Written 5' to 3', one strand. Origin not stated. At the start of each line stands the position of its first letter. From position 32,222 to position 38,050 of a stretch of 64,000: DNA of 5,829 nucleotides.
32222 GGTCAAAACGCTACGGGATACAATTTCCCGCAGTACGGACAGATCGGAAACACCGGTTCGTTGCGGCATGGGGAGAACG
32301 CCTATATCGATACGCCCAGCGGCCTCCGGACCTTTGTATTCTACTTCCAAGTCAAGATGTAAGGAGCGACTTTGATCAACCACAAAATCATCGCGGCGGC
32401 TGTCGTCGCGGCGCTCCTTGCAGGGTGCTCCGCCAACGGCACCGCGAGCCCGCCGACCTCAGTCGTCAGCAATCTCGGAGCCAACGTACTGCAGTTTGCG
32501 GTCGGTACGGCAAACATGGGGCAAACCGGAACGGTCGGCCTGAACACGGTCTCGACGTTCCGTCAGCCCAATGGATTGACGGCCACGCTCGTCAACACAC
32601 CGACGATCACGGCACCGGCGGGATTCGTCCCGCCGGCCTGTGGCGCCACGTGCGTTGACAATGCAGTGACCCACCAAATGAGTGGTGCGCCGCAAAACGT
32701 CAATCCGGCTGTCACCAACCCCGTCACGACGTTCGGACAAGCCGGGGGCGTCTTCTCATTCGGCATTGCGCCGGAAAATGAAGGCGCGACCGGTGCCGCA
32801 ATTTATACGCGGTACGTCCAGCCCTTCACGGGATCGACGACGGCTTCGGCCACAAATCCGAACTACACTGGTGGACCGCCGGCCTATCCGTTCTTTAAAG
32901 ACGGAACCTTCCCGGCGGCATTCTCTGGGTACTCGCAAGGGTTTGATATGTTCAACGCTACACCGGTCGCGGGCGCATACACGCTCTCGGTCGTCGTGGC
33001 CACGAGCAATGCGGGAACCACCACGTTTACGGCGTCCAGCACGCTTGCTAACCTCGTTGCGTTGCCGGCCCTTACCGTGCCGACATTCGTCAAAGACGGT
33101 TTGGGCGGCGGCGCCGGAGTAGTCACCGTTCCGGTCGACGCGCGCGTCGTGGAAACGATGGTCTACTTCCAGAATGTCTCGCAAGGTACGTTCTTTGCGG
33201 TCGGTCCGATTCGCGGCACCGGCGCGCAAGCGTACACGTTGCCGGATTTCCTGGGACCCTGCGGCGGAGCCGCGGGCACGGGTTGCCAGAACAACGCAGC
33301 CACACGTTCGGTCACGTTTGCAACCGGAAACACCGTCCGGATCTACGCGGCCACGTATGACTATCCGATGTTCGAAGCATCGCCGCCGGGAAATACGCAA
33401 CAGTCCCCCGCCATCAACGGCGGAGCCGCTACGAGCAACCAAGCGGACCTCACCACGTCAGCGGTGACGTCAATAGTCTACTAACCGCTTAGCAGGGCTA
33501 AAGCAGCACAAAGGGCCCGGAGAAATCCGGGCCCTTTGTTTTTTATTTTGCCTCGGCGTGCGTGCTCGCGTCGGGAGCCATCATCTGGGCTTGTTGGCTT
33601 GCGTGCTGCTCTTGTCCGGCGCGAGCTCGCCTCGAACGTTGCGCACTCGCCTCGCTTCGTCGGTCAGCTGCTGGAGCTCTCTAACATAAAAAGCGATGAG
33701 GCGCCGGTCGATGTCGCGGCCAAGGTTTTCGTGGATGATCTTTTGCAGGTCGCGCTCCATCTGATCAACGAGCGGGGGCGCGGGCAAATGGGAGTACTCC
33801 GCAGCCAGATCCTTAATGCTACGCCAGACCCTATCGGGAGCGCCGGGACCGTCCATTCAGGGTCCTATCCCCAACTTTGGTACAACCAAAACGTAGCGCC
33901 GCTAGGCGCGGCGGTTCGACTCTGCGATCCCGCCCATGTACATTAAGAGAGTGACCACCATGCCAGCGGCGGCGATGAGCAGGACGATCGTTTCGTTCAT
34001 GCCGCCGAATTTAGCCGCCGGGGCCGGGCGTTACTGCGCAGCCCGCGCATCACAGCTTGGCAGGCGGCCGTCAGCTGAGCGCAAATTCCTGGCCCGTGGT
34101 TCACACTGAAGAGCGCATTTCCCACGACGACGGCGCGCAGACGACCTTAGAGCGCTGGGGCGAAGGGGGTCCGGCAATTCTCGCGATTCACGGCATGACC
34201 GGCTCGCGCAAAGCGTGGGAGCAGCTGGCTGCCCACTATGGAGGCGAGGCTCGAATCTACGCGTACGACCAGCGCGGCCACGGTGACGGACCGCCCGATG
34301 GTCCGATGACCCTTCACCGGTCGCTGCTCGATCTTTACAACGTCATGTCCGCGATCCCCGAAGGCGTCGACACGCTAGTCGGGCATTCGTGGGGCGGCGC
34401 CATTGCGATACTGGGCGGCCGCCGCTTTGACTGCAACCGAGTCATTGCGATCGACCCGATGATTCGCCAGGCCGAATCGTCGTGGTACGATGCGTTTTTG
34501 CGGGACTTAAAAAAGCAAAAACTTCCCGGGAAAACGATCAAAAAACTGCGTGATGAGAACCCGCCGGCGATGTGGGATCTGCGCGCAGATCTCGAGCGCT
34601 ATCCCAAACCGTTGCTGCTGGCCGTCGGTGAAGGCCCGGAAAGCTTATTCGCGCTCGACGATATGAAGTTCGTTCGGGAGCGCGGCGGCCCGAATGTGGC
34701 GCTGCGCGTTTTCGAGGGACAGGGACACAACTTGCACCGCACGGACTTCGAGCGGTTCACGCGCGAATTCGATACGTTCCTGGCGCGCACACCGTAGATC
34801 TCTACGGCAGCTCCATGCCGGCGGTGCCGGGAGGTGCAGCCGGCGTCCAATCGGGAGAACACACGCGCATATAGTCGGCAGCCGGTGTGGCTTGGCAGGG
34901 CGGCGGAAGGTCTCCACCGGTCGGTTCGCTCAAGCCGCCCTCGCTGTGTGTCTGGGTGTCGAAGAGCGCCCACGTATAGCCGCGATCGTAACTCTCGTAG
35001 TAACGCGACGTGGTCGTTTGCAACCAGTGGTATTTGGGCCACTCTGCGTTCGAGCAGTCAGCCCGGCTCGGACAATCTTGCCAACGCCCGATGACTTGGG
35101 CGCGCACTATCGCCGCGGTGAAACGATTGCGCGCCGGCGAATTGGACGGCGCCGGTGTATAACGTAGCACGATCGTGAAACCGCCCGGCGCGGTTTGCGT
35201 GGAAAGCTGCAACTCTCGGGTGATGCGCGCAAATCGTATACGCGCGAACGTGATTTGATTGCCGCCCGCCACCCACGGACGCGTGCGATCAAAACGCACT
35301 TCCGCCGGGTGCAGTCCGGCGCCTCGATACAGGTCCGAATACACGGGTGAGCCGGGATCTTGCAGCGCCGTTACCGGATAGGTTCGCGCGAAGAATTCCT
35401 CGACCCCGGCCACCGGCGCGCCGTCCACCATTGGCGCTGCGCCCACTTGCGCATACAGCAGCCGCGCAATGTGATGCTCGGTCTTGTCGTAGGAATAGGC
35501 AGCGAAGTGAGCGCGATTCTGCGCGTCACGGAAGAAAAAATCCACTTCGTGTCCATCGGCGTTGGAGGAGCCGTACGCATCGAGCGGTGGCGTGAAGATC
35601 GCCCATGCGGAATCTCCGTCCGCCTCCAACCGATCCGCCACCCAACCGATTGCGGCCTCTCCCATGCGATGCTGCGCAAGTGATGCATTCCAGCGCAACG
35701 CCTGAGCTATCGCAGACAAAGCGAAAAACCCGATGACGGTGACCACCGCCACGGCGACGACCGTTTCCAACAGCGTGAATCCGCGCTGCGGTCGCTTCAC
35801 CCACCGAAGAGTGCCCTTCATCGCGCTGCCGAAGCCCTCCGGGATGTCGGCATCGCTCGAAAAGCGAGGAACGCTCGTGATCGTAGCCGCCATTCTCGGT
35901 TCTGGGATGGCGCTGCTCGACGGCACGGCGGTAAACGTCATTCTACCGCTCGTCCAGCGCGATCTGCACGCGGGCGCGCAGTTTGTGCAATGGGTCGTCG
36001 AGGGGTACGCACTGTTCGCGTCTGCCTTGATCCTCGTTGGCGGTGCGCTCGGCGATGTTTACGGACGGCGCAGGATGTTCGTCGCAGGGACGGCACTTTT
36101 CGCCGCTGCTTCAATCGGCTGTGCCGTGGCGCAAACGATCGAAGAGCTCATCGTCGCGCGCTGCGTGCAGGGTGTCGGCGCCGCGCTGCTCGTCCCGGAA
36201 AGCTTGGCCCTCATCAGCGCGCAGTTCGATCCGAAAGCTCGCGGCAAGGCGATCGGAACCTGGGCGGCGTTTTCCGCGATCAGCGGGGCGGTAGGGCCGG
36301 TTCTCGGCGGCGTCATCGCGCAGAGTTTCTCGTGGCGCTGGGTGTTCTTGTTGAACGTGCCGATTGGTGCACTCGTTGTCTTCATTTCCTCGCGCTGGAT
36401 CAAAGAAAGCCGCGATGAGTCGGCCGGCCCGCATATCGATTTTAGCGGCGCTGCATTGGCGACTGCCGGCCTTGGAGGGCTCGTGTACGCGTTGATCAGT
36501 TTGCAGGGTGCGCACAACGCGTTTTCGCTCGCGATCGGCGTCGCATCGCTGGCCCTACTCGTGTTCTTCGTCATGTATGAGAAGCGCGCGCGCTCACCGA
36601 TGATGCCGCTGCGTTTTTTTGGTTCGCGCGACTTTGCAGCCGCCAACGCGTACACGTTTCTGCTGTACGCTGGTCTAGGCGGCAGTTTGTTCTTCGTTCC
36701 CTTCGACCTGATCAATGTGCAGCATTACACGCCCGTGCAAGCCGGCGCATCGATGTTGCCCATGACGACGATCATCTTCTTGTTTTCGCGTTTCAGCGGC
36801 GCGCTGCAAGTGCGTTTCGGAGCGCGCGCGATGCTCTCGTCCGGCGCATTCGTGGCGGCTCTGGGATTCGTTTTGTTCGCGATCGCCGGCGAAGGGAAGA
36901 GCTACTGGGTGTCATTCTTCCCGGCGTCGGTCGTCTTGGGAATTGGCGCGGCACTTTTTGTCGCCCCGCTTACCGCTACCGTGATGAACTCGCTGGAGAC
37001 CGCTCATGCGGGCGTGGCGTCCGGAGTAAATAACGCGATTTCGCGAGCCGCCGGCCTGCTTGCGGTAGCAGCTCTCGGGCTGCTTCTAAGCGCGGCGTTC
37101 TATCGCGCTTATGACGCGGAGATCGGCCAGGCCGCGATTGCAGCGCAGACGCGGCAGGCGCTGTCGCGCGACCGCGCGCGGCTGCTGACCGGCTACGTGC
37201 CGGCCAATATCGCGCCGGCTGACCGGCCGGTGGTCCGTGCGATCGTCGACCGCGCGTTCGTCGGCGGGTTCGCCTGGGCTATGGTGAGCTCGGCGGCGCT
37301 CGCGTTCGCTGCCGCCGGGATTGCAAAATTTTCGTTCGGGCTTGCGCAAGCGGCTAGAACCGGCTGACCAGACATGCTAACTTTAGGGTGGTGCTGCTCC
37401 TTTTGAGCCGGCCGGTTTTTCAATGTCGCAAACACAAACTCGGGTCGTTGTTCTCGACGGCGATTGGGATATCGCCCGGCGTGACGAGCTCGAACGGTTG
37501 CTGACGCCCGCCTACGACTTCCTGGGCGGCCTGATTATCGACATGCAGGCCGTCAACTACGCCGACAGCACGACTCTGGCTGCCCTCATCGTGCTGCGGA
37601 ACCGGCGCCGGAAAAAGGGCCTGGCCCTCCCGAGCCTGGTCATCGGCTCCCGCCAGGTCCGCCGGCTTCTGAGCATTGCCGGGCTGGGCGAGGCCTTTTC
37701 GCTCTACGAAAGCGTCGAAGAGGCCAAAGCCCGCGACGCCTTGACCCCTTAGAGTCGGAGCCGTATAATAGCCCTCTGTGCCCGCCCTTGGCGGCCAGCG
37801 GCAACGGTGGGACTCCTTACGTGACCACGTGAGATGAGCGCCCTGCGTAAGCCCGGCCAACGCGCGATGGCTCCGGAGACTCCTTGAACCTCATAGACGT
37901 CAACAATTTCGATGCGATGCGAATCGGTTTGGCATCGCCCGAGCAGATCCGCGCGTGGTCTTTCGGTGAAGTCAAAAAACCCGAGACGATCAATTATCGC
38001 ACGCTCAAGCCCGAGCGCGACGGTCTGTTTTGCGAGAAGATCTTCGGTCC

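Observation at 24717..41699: rpoB and rpoC are uncoupled by a 9.07-kb mixed-orientation insert of unrelated genes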

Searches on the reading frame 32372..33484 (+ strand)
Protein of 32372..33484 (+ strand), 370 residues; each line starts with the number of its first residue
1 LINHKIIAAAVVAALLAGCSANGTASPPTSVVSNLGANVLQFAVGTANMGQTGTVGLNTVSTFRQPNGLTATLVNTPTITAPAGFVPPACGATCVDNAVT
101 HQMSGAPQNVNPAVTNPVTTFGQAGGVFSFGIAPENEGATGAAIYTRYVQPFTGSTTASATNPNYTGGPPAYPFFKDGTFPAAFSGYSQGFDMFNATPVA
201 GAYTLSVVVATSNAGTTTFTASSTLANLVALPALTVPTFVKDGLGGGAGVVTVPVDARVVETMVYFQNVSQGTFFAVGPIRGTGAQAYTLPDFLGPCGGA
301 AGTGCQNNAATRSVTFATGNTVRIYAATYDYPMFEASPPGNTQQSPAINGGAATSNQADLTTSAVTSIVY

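Call 3: search_protein_families(library=pfam, proteins=[window:32372-33484:+])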
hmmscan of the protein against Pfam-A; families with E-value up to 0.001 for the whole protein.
window:32372-33484:+ (370 aa): 0 families

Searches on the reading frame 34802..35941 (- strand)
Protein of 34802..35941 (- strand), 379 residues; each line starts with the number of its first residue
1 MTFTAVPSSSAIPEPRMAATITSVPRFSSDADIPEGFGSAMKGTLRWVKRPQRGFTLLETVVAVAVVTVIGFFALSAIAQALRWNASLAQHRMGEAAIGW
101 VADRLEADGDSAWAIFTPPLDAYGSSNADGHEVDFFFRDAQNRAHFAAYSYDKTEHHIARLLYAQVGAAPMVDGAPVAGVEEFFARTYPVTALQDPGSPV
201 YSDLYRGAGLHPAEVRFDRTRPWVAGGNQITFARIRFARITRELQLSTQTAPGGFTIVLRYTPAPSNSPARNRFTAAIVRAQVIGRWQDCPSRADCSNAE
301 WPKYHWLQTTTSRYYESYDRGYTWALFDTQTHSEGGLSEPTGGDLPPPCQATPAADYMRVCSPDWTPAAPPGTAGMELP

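Call 3: search_protein_families(library=pfam, proteins=[window:34802-35941:-])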
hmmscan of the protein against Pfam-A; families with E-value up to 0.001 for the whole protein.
window:34802-35941:- (379 aa): 1 family
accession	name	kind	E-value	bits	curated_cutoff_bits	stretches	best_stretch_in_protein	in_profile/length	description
PF07963.17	N_methyl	-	1.1e-05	25.2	21.2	1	50-72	2-24/27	Prokaryotic N-terminal methylation motif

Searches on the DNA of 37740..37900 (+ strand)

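Call 40: search_rna_families(source=window, start=37740, end=37900, threshold=evalue, max_evalue=10)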
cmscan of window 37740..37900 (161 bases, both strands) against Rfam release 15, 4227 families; matches with E-value up to 10: 2.
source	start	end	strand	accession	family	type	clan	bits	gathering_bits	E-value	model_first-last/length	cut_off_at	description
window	37747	37842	-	RF00060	HgcE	Gene; snRNA; snoRNA; HACA-box;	-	9.9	50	6.7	1-130/130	no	HgcE RNA (Pab105)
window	37806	37880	-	RF02250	Six3os1_5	Gene; lncRNA;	-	6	50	4.2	117-272/272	no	Six3os1 conserved region 5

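Call 78: build_rna_model(alignment_id=A3, structure=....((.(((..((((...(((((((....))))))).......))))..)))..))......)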
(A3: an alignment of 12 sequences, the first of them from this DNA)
Model R1 built from alignment A3 (12 sequences, 63 columns); structure: as given.
model positions 62; base pairs 16; branch points 0; effective number of sequences 2.99; information 0.902 bits per position. Calibrated on 0.2 Mb of random sequence (short: E-values are rough).
structure used (alignment columns):
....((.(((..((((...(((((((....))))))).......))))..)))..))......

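Call 79: search_with_rna_model(model_id=R1, sources=[window, L081, L082, L083, L084, L085, L086, L087, L088, L089, L090, L091, L092, L093, L094, L095, L096, L097, L098, L099, L101, L102, L103, L104, L105, L106, L107, L108, L109, L110, L111, L112, L113, L114, L115, L116, L117, L118, L119, L120, L121, L122, L123, L124, L125, L126, L127, L128, L129, L130, L131, L132, L133, L134, L135, L136, L137, L138, L139, L140, L141, L142, L143, L144, L145, L146, L147, L148, L149, L150, L151, L152, L153, L154, L155, L156, L157, L158, L159, L160, L161, L162, L163, L164, L165, L166, L167, L168, L169, L170, L171, L172, L173, L174, L175], max_evalue=1)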
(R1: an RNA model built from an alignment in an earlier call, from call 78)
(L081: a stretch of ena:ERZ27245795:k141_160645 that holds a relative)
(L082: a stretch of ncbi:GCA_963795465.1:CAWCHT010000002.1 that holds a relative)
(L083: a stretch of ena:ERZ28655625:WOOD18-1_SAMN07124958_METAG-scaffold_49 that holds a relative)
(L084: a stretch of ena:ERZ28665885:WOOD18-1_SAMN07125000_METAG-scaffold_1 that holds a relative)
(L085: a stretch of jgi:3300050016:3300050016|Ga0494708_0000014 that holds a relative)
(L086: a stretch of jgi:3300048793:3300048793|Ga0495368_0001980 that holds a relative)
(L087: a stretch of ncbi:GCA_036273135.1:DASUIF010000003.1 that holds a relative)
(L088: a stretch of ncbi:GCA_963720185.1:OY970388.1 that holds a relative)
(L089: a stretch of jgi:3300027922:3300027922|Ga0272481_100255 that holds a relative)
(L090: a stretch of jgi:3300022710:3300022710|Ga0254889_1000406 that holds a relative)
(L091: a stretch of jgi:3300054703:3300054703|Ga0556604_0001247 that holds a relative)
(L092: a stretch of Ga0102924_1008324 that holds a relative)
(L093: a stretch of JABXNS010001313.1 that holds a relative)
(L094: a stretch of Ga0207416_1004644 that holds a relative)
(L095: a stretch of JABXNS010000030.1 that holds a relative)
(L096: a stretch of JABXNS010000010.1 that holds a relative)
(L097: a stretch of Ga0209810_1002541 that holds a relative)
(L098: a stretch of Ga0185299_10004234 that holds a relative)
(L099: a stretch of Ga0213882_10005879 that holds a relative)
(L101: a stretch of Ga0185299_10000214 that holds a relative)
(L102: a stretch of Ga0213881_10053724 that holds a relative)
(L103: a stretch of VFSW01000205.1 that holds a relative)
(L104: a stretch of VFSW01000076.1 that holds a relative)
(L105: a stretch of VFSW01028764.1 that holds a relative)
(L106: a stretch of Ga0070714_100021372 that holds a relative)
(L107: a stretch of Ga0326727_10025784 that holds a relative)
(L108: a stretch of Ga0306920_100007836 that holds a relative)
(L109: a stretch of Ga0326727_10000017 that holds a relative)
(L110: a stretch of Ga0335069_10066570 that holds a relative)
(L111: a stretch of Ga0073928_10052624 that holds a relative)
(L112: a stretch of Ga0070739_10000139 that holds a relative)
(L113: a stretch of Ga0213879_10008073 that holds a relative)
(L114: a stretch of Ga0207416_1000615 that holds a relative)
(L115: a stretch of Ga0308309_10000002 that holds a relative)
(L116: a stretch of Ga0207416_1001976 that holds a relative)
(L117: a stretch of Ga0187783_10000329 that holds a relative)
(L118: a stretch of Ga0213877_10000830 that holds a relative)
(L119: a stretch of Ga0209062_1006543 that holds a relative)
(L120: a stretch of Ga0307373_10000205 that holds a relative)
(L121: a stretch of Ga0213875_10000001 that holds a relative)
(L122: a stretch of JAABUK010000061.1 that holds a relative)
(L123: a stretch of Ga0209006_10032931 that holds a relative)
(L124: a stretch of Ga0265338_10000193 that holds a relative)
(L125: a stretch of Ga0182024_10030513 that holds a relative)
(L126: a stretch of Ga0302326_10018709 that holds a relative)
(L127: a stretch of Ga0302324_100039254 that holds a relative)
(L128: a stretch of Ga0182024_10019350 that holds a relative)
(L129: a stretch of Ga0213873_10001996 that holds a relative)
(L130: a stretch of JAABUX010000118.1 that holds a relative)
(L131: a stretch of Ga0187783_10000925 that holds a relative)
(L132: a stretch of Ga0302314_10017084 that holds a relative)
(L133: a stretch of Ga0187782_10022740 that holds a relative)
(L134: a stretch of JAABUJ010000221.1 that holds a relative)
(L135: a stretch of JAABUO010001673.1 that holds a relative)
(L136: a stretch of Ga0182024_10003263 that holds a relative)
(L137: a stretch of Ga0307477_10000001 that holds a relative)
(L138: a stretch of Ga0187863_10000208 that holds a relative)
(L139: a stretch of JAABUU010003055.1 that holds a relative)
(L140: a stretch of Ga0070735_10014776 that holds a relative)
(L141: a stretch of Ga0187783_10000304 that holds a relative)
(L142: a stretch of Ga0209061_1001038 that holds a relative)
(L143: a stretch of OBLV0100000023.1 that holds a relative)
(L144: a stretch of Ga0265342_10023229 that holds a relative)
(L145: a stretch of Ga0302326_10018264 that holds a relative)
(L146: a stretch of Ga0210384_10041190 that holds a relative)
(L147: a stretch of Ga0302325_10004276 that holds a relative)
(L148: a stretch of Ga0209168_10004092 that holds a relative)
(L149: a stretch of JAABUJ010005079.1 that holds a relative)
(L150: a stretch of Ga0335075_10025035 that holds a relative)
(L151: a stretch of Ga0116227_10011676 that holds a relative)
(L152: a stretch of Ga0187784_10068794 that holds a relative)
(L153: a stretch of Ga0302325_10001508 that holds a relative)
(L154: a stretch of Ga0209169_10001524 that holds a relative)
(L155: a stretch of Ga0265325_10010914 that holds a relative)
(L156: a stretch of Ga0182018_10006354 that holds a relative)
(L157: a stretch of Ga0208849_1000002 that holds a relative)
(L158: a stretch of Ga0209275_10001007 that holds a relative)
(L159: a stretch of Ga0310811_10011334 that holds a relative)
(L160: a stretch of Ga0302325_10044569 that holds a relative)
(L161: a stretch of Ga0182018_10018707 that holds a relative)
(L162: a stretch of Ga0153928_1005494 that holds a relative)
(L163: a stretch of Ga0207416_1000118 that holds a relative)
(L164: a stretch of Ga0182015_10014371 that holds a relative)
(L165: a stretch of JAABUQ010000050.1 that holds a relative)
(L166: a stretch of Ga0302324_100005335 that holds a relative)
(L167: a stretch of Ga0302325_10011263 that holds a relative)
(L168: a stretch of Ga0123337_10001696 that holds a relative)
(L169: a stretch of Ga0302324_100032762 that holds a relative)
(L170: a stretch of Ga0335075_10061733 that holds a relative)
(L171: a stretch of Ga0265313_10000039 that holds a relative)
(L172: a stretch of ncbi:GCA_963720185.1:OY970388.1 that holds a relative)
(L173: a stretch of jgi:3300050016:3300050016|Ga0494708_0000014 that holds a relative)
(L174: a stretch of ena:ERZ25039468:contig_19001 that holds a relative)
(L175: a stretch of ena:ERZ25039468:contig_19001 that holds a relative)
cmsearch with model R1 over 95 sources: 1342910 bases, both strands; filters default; matches with E-value up to 1: 12.
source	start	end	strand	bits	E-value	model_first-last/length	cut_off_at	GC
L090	6459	6520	+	80.5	2.2e-19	1-62/62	no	0.61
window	37797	37858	+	80.5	2.4e-19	1-62/62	no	0.66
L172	9915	9976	+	80.4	2.4e-19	1-62/62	no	0.66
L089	7450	7511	+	80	3.2e-19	1-62/62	no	0.63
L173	9914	9975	+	79.5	4.6e-19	1-62/62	no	0.68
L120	19426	19487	+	78.6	8.2e-19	1-62/62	no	0.63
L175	2909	2970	+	77.3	1.9e-18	1-62/62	no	0.71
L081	546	607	+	76.8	2.6e-18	1-62/62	no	0.68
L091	10064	10125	+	75.9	4.7e-18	1-62/62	no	0.71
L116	11618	11679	+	75.7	5.5e-18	1-62/62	no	0.65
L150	7268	7330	+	74.1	1.6e-17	1-62/62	no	0.68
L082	9914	9976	+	69.7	2.8e-16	1-62/62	no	0.67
